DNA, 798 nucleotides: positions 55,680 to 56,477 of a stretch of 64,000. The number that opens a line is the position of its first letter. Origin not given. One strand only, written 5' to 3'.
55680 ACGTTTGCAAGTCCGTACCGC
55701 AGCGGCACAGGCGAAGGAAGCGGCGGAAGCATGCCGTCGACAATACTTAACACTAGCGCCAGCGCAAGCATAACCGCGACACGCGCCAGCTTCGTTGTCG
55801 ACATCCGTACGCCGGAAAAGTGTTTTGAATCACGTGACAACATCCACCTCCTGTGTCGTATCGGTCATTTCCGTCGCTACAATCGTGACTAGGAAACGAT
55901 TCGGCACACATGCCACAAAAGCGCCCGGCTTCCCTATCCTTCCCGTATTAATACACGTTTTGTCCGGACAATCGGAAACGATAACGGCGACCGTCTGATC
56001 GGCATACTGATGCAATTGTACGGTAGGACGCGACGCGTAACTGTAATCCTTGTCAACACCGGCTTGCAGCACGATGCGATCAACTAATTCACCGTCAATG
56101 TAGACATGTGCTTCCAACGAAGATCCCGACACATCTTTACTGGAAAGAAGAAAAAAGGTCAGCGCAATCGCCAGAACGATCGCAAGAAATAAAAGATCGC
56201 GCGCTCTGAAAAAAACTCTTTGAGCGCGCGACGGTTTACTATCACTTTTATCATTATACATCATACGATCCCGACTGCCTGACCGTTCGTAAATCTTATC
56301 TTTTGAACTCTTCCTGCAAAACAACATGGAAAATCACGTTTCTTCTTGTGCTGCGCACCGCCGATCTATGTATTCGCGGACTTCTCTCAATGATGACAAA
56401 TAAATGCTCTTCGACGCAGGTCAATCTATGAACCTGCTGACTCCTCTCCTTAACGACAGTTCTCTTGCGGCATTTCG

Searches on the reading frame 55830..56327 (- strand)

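Call 70: search_protein_families(library=pfam, proteins=[window:55830-56327:-], max_evalue=0.00001)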
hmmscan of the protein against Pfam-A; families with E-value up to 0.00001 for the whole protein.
window:55830-56327:- (165 aa): 1 family
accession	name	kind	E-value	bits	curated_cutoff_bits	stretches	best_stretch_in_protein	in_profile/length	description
PF07009.16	NusG_II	-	1e-18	67.9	29.6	1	49-152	3-106/107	NusG domain II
